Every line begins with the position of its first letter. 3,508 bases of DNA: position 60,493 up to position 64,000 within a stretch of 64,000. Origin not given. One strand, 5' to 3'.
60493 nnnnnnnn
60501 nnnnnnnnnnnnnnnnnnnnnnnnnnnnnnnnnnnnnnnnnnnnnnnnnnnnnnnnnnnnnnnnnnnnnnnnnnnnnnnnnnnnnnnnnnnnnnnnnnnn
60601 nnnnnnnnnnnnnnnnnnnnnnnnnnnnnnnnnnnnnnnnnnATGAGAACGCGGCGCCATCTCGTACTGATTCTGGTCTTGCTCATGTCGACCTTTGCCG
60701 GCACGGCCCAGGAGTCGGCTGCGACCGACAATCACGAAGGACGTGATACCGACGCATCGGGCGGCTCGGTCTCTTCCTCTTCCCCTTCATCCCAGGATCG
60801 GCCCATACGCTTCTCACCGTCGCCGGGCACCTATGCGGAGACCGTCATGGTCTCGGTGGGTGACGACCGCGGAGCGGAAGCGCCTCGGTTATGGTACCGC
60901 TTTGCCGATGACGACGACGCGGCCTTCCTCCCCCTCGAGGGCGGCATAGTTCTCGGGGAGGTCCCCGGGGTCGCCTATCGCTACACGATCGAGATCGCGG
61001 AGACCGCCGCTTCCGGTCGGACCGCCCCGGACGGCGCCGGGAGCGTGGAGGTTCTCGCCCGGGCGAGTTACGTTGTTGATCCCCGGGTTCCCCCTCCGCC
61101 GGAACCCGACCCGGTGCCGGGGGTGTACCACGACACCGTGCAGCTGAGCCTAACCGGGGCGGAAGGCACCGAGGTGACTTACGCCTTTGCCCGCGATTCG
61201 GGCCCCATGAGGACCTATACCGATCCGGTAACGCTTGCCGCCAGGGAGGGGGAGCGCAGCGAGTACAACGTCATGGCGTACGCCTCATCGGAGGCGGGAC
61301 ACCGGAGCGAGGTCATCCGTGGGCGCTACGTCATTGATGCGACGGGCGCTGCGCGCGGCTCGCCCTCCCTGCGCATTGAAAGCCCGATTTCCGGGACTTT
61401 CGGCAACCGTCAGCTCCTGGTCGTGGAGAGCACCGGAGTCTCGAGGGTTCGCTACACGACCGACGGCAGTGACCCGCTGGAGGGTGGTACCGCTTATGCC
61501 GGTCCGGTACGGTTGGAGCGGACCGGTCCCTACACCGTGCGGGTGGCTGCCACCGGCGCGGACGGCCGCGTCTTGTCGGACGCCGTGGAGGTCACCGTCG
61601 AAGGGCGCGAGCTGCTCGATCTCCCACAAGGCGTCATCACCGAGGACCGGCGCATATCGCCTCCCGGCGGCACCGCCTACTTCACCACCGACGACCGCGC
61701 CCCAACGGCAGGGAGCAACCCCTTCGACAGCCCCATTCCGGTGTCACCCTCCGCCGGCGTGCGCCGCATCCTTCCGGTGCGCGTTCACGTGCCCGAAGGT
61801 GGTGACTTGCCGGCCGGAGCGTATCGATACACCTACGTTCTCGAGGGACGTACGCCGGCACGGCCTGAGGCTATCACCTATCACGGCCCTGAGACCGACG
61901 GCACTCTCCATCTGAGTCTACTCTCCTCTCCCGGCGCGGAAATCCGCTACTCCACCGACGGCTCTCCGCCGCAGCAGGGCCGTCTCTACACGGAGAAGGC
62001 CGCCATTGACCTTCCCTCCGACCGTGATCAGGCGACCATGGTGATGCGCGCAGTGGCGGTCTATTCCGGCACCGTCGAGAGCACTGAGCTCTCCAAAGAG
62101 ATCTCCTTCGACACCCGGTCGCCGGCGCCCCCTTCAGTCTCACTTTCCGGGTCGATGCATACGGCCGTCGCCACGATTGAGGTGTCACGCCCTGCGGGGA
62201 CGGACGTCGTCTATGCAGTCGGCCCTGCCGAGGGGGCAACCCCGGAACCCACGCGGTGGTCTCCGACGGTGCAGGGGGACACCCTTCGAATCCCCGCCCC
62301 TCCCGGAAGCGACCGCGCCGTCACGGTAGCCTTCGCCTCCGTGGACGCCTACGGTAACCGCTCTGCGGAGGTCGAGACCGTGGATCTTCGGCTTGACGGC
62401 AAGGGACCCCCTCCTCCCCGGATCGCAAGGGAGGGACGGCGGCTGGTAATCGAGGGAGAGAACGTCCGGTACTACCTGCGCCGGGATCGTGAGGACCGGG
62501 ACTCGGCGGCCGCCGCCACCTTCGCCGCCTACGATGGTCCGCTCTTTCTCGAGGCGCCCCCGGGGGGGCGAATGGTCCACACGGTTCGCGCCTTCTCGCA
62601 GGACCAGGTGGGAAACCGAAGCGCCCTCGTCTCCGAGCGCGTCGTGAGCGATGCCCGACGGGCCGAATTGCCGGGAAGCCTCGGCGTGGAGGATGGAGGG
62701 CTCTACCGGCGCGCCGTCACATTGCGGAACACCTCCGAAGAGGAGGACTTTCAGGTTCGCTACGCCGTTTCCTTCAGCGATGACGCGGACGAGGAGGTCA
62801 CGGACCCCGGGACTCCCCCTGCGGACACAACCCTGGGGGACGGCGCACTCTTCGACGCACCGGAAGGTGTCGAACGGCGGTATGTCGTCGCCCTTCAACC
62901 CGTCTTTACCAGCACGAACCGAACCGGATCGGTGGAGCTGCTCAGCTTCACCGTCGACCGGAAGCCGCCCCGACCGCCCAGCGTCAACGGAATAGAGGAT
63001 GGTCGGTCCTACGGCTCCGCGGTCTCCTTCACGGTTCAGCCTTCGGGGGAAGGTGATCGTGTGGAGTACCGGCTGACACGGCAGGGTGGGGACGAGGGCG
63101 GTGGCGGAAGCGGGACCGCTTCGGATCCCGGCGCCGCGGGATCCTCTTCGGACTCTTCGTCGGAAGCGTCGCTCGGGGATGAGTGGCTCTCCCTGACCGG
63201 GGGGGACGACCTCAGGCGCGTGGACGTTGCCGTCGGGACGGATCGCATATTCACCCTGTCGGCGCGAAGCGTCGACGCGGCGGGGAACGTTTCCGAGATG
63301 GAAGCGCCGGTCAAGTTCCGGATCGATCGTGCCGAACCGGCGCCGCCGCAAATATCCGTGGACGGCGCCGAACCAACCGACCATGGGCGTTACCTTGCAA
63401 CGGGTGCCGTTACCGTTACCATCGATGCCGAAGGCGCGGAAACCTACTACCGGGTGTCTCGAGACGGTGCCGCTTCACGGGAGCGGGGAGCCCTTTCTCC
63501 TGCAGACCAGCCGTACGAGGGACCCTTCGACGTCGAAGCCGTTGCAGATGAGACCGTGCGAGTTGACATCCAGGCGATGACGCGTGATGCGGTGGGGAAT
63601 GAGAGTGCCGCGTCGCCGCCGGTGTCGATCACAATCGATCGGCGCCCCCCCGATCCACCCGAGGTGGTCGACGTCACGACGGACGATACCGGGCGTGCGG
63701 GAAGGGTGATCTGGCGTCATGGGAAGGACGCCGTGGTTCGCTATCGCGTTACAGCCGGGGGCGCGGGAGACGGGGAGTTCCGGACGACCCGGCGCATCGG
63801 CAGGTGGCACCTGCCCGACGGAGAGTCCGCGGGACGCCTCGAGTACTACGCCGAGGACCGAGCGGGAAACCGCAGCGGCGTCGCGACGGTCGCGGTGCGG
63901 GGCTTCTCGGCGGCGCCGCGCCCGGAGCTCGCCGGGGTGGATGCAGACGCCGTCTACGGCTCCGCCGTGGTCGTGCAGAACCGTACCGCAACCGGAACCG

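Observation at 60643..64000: Giant modular surface protein (at least 1119 aa, open at the window end) missing from the supplied ORF track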

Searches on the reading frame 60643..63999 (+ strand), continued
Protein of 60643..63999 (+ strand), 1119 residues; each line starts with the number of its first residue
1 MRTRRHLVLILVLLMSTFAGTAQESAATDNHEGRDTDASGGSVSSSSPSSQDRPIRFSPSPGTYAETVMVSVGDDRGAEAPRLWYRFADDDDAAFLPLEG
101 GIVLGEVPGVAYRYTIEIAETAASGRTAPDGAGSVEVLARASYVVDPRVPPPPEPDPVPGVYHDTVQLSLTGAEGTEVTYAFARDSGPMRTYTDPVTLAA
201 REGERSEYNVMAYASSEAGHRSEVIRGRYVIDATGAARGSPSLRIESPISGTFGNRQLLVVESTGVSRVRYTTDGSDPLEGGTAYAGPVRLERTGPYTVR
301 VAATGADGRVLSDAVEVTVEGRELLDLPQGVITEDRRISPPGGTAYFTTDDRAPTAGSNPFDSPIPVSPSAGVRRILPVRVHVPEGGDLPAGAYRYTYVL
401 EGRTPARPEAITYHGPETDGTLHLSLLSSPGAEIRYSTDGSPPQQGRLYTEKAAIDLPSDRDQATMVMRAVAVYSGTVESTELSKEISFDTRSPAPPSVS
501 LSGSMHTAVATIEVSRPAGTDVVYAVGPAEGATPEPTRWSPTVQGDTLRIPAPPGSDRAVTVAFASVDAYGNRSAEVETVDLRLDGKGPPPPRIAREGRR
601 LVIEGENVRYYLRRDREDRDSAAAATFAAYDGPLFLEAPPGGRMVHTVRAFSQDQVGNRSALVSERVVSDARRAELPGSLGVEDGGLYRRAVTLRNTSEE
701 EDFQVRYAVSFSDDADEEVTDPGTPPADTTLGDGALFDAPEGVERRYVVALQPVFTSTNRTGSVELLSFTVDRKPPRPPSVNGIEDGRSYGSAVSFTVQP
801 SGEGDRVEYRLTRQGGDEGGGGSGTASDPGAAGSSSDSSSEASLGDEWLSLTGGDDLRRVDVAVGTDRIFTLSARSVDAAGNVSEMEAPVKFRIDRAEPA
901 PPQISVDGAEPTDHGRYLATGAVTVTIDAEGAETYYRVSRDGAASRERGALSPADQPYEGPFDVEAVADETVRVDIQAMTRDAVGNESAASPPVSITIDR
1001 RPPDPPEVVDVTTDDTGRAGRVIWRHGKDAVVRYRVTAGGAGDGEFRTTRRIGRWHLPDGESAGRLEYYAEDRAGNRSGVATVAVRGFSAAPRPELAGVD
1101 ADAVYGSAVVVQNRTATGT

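Call 65: search_protein_families(library=pfam, proteins=[L002:15508-16743:-, L004:6919-8115:-, L005:15096-15728:-, L005:15709-16134:-, L002:16753-17364:-], max_evalue=1)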
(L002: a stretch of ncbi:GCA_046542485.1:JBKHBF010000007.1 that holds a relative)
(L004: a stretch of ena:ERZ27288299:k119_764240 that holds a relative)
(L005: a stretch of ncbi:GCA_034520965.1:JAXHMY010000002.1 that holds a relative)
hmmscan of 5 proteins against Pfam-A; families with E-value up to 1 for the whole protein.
L002:15508-16743:- (411 aa): 0 families

L004:6919-8115:- (398 aa): 4 families
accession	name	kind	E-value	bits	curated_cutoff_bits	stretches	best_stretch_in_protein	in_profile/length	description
PF15902.12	Sortilin-Vps10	-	0.0017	17.6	33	1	277-340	2-58/446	Sortilin, neurotensin receptor 3,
PF19755.4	DUF6242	-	0.0041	17.4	29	1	251-288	183-217/217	Domain of unknown function (DUF6242)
PF10647.15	Gmad1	-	0.066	13.5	20.5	1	141-297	99-245/251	Lipoprotein LpqB beta-propeller domain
PF13810.12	DUF4185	-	0.13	11.9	39.5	1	277-329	128-182/309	Domain of unknown function (DUF4185)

L005:15096-15728:- (210 aa): 1 family
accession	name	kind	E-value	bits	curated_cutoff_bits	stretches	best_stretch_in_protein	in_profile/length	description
PF23383.1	Beta-prop_IFT140_1st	-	0.0072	15.5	27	1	64-146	174-256/406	IFT140 first beta-propeller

L005:15709-16134:- (141 aa): 2 families
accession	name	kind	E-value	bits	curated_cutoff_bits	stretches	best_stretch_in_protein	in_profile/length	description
PF10647.15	Gmad1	-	0.042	14.1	20.5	1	47-93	195-242/251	Lipoprotein LpqB beta-propeller domain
PF00688.24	TGFb_propeptide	-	0.073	13.2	25.8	1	45-91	137-187/242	TGF-beta propeptide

L002:16753-17364:- (203 aa): 1 family
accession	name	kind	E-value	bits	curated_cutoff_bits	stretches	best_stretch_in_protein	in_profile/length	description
PF13505.12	OMP_b-brl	-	0.12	13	28.7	1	7-182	3-149/175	Outer membrane protein beta-barrel domain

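Call 72: search_solved_structures(query=A3, max_evalue=0.1)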
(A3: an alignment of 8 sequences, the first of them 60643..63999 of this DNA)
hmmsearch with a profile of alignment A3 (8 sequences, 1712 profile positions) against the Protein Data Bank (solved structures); distinct sequences matched with E-value up to 0.1: 3.
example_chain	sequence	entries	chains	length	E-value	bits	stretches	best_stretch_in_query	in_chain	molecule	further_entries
6q63_A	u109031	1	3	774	0.00027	21.4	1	382-437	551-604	Beta-hexosaminidase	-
8ayr_A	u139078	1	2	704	0.003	17.9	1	387-447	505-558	Coagulation factor 5/8 type domain protein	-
9sz9_FA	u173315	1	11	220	0.028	14.7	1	1490-1595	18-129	Capsid vertex protein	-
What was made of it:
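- On GH20 chitobiase / β-hexosaminidase (the enzyme the NCBI name alludes to): Only the accessory domain of PDB 6q63 is matched (call 72).
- CHB_HEX_C_1 matches the accessory domain of a solved β-hexosaminidase, 6q63, at 2.7e-4 (call 72).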

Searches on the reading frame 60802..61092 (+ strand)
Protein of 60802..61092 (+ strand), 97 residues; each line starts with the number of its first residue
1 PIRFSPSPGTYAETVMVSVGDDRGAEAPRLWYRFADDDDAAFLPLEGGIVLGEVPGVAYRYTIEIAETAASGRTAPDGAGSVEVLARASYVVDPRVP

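Call 20: search_protein_families(library=pfam, proteins=[window:60802-61092:+], max_evalue=1)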
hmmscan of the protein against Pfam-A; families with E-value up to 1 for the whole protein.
seq(97 aa): 0 families

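Call 69: search_protein_families(library=ncbifam, proteins=[window:60802-61092:+], max_evalue=1)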
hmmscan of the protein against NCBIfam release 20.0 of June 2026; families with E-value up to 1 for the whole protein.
seq(97 aa): 1 family
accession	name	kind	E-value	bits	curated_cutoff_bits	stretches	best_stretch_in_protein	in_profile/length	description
NF011008.0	PRK14434.1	equivalog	0.09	13.1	86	1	49-88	7-49/92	acylphosphatase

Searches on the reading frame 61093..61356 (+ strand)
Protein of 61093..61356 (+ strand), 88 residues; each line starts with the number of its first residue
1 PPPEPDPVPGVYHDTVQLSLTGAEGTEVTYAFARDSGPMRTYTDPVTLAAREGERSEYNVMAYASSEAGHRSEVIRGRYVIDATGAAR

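Call 20: search_protein_families(library=pfam, proteins=[window:61093-61356:+], max_evalue=1)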
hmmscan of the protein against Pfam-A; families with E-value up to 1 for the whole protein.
seq(88 aa): 0 families

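Call 69: search_protein_families(library=ncbifam, proteins=[window:61093-61356:+], max_evalue=1)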
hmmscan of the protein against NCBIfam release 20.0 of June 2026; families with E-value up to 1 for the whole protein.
seq(88 aa): 0 families

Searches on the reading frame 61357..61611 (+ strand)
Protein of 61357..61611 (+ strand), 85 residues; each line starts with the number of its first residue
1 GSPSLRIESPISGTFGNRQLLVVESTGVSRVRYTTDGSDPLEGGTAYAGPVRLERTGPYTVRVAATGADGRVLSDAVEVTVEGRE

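Call 20: search_protein_families(library=pfam, proteins=[window:61357-61611:+], max_evalue=1)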
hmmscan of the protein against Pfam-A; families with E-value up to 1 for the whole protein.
seq(85 aa): 5 families
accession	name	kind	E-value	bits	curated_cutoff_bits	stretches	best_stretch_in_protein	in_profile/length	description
PF13290.12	CHB_HEX_C_1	-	1.9e-08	34.6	22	1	12-70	3-60/67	Chitobiase/beta-hexosaminidase C-terminal domain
PF13287.12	Fn3_assoc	-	9.3e-08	32.5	23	1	28-69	9-48/59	Fn3 associated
PF18981.6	InlK_D3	-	0.0046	17.4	25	1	45-81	38-73/75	Internalin K domain (D3/D4)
PF04234.18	CopC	-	0.048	15.1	23.3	1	20-80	35-91/92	CopC domain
PF17957.7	Big_7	-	0.083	14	24.1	0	25-66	29-59/70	Bacterial Ig domain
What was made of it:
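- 61351..61605 (+): Module D3 (aa 237-321), CHB_HEX_C_1 / Fn3_assoc (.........). PF13290 34.6 bits and PF13287 32.5 bits on the module alone (call 20)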

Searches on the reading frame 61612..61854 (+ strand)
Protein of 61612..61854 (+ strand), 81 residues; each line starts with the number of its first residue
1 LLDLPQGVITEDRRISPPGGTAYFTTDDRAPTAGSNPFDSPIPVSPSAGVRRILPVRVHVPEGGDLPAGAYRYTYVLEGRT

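Call 20: search_protein_families(library=pfam, proteins=[window:61612-61854:+], max_evalue=1)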
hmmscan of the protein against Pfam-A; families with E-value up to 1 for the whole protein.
seq(81 aa): 2 families
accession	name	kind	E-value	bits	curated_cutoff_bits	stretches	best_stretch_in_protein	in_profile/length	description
PF13290.12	CHB_HEX_C_1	-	2.6e-05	24.5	22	1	16-51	17-52/67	Chitobiase/beta-hexosaminidase C-terminal domain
PF13287.12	Fn3_assoc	-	0.0015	19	23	1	17-48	7-38/59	Fn3 associated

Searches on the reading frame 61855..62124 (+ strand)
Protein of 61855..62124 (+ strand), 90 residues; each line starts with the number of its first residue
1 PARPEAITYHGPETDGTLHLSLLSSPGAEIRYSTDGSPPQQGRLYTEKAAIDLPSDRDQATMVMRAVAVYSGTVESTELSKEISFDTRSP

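Call 20: search_protein_families(library=pfam, proteins=[window:61855-62124:+], max_evalue=1)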
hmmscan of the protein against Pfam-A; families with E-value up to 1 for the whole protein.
seq(90 aa): 2 families
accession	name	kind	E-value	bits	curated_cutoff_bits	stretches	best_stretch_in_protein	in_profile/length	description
PF13290.12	CHB_HEX_C_1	-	1.4e-07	31.7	22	1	17-76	9-63/67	Chitobiase/beta-hexosaminidase C-terminal domain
PF13287.12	Fn3_assoc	-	1.4e-06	28.7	23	1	24-77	5-53/59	Fn3 associated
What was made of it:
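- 61849..62118 (+): Module D5 (aa 403-492), CHB_HEX_C_1 / Fn3_assoc (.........). PF13290 31.7 bits and PF13287 28.7 bits (call 20)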

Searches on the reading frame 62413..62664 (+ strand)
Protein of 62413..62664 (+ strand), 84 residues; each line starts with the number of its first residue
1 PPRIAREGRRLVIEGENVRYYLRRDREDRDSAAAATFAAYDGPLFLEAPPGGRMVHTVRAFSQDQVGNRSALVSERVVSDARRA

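Call 20: search_protein_families(library=pfam, proteins=[window:62413-62664:+], max_evalue=1)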
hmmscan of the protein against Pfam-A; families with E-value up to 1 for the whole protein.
seq(84 aa): 0 families

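Call 69: search_protein_families(library=ncbifam, proteins=[window:62413-62664:+], max_evalue=1)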
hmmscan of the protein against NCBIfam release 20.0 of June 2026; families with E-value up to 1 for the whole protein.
seq(84 aa): 2 families
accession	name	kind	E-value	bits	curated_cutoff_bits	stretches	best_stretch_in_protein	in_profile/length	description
NF047446.1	barrel_OmpL47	domain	0.025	15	40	1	36-74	29-63/68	OmpL47-type beta-barrel domain-containing protein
NF047441.1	Lepto_OmpL47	equivalog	0.23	11.1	250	1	34-74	281-317/336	multi-beta-barrel domain surface protein OmpL47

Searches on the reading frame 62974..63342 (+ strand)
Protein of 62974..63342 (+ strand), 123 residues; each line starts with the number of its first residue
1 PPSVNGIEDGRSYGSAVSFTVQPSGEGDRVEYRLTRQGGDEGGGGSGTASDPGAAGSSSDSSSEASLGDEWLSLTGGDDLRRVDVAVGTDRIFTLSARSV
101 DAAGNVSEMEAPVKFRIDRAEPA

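Call 20: search_protein_families(library=pfam, proteins=[window:62974-63342:+], max_evalue=1)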
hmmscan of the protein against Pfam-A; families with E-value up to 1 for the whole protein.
seq(123 aa): 1 family
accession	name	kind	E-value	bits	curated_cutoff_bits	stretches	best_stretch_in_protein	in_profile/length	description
PF19077.6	Big_13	-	0.024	15.6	27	1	89-118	73-101/102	Bacterial Ig-like domain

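Call 69: search_protein_families(library=ncbifam, proteins=[window:62974-63342:+], max_evalue=1)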
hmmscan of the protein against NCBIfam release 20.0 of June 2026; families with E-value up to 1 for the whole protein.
seq(123 aa): 1 family
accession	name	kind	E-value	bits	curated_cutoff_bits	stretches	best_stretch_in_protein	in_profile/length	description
NF047446.1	barrel_OmpL47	domain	0.0038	17.7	40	1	85-109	37-61/68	OmpL47-type beta-barrel domain-containing protein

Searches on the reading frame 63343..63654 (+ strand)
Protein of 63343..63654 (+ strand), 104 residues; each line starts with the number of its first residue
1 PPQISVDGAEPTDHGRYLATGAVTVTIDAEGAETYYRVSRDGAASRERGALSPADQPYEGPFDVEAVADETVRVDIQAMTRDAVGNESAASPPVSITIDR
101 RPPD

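Call 20: search_protein_families(library=pfam, proteins=[window:63343-63654:+], max_evalue=1)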
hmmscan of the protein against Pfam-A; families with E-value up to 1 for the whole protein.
seq(104 aa): 3 families
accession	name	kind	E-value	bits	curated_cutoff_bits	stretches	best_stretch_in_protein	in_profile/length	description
PF13290.12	CHB_HEX_C_1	-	0.058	13.8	22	1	14-89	3-64/67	Chitobiase/beta-hexosaminidase C-terminal domain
PF20003.4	fvmX5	-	0.059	13.7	24.2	1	23-82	38-97/187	FtsH ternary system domain X5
PF12156.14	ATPase-cat_bd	-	0.2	12.9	27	1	22-73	33-83/86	Putative metal-binding domain of cation transport ATPase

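Call 69: search_protein_families(library=ncbifam, proteins=[window:63343-63654:+], max_evalue=1)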
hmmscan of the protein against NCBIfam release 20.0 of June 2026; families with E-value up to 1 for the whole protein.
seq(104 aa): 2 families
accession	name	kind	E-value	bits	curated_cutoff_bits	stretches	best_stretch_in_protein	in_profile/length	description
NF045522.1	MXAN_2561_fam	equivalog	0.012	15.1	150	1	21-97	182-257/304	MXAN_2561 family MXYO-CTERM-anchored protein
NF047441.1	Lepto_OmpL47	equivalog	0.029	14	250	1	56-104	285-328/336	multi-beta-barrel domain surface protein OmpL47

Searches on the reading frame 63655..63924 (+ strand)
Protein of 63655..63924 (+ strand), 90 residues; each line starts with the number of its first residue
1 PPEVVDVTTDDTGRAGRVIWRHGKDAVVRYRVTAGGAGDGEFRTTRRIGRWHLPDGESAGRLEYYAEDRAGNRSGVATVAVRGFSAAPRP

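Call 69: search_protein_families(library=ncbifam, proteins=[window:63655-63924:+], max_evalue=1)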
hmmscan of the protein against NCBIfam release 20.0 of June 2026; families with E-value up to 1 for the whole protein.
seq(90 aa): 1 family
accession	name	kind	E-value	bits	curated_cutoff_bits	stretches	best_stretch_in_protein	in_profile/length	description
NF047446.1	barrel_OmpL47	domain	0.004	17.6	40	1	57-81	42-66/68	OmpL47-type beta-barrel domain-containing protein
